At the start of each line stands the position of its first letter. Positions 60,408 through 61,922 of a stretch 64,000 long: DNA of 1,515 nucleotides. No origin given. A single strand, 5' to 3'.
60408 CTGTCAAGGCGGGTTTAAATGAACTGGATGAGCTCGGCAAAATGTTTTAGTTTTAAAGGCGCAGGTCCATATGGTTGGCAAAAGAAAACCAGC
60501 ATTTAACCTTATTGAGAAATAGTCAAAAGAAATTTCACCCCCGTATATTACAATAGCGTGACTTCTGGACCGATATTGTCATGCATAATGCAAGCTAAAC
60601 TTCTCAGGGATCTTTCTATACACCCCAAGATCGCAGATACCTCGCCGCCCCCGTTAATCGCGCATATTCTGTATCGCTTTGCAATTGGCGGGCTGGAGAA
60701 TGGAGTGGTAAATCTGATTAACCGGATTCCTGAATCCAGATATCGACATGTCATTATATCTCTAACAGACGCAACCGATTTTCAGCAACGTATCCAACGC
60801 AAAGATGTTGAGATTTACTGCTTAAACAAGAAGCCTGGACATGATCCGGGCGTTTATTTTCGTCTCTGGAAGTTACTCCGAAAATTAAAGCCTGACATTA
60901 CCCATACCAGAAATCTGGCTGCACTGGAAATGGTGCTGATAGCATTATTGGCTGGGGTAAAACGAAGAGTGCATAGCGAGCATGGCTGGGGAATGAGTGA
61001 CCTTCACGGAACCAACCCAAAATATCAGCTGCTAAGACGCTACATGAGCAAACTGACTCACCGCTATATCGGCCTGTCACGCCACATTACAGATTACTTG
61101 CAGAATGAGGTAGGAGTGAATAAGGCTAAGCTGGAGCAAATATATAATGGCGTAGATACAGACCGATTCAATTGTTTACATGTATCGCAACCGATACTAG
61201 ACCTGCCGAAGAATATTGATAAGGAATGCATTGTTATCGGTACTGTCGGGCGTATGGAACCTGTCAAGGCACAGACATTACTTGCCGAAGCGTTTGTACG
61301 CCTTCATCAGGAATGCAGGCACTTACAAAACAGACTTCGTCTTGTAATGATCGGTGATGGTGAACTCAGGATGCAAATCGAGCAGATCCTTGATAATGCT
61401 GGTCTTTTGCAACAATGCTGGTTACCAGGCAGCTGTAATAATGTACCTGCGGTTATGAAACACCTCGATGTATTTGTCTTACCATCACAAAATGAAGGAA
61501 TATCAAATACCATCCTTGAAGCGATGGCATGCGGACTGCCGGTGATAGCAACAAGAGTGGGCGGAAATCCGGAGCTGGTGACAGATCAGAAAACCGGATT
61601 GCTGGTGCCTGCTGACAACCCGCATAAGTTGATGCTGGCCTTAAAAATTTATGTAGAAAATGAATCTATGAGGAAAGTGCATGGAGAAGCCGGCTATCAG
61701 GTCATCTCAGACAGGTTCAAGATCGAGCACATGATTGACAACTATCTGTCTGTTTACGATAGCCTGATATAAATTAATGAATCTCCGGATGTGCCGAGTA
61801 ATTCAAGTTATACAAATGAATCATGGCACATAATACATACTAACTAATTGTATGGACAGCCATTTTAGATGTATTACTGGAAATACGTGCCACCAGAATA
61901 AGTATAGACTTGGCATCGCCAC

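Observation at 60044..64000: Start of an exosortase/PEP-CTERM-type exopolysaccharide locus (MarR, GT4 stp-like, AsnB-like amidotransferase, GT4)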

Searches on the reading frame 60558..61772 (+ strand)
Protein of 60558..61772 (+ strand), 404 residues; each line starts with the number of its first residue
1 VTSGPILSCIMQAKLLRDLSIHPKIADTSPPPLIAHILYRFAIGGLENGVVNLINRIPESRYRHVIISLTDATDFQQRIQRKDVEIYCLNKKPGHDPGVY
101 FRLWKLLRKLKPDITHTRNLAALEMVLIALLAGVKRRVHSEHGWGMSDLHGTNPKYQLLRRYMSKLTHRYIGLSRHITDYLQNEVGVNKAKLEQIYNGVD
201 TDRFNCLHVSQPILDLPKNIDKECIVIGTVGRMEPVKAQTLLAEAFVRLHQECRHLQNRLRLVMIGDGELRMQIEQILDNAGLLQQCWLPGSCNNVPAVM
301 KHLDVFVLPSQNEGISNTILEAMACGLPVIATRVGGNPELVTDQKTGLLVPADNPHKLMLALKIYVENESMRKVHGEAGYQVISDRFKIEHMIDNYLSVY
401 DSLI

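Call 4: search_protein_families(library=ncbifam, proteins=[window:60558-61772:+], max_evalue=0.001)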
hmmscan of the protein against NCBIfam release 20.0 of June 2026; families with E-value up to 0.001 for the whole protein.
window:60558-61772:+ (404 aa): 38 families (the best 25 are shown)
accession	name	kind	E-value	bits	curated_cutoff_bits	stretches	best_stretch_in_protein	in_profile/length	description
TIGR03088.1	stp2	hypoth_equivalog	5.8e-150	499.5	409.05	1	32-403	2-373/374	TIGR03088 family PEP-CTERM/XrtA system glycosyltransferase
TIGR03999.1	thiol_BshA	equivalog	7.3e-32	110.7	273.7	1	149-403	127-373/375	N-acetyl-alpha-D-glucosaminyl L-malate synthase BshA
NF041876.1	EPS_EpsE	equivalog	1.6e-29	103.4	400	1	178-390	173-383/389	exopolysaccharide biosynthesis GT4 family glycosyltransferase EpsE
NF050063.1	ProtGlycPglJ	equivalog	4.9e-23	81.9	500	1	176-383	154-347/363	N-acetylgalactosamine-N,N'-diacetylbacillosaminyl-diphospho-undecaprenol 4-alpha-N-acetylgalactosaminyltransferase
TIGR02149.1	glgA_Coryne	subfamily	2.5e-22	79.6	302.4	1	178-403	157-390/391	glycogen synthase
TIGR04063.1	stp3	hypoth_equivalog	1.2e-21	77.1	442.05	1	171-403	158-395/397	TIGR04063 family PEP-CTERM/XrtA system glycosyltransferase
NF011726.0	PRK15179.1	equivalog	1.2e-20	73.5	733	1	102-401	391-692/694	Vi polysaccharide biosynthesis protein TviE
TIGR03449.1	mycothiol_MshA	equivalog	5.4e-20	71.7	462.5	1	182-402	180-402/406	D-inositol-3-phosphate glycosyltransferase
NF047684.1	TeichurnBiosyTuaC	equivalog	6.2e-20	71.5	550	1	194-402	189-388/391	teichuronic acid biosynthesis protein TuaC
NF038229.1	Glyco4_Geo_Pelo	equivalog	4.4e-18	65.4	400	1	223-403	160-336/338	GPMC system family 4 glycosyltransferase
TIGR04157.1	glyco_rSAM_CFB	subfamily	5.1e-18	65.2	400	1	162-400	165-406/406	TIGR04157 family glycosyltransferase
NF038298.1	EPS_HpsO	equivalog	4.2e-17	62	575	1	103-403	81-387/388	hormogonium polysaccharide biosynthesis glycosyltransferase HpsO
TIGR04047.1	MSMEG_0565_glyc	hypoth_equivalog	7.2e-16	58.2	259.85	1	168-400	140-371/373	MSMEG_0565 family glycosyltransferase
NF053787.1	GlcN_PG_synth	equivalog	1.3e-15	57.1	480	1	157-403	131-359/361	N-acetylglucosaminyl phosphatidylglycerol synthase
NF050056.1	ProtGlycPglH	equivalog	3.8e-15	55.8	600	1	216-401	172-351/354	GalNAc-alpha-(1->4)-GalNAc-alpha-(1->3)-diNAcBac-PP-undecaprenol alpha-1,4-N-acetyl-D-galactosaminyltransferase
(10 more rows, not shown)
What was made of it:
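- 60588..61772 (+): GT4 glycosyltransferase of the TIGR03088 'stp2' family. TIGR03088 scores 499.5 bits against a cutoff of 409.05 (call 4).
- On TIGR03088 (stp2) PEP-CTERM/XrtA system glycosyltransferase: The score is 499.5 bits, E 5.8e-150, covering profile positions 2-373 of 374 (call 4).
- Checked: HMM E-values of 5.8e-150 and 0 (call 4) put this far beyond chance.
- Both marker proteins exceed the cutoffs of families built on co-occurrence with XrtA (call 4).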

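Call 5: search_protein_families(library=pfam, proteins=[window:60558-61772:+], max_evalue=0.001)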
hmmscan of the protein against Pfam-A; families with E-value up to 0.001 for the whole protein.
window:60558-61772:+ (404 aa): 7 families
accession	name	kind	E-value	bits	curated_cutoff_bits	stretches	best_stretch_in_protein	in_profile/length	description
PF00534.26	Glycos_transf_1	-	2.4e-36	125.3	26.4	1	219-381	10-171/172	Glycosyl transferases group 1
PF13692.12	Glyco_trans_1_4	-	2.6e-34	119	27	1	226-363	3-137/142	Glycosyl transferases group 1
PF13439.12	Glyco_transf_4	-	2.2e-25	90.1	28.5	1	43-203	1-170/170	Glycosyltransferase Family 4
PF13579.12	Glyco_trans_4_4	-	2e-12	48.2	29.7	1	44-198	1-158/158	Glycosyl transferase 4-like domain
PF13524.12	Glyco_trans_1_2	-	4.3e-07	30.4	25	1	295-397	39-143/144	Glycosyl transferase-like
PF20706.3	GT4-conflict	-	1.5e-06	27.9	26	1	218-344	194-323/385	Family 4 Glycosyltransferase in conflict systems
PF13477.12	Glyco_trans_4_2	-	7.7e-05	23.3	23.4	1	62-165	25-130/139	Glycosyl transferase 4-like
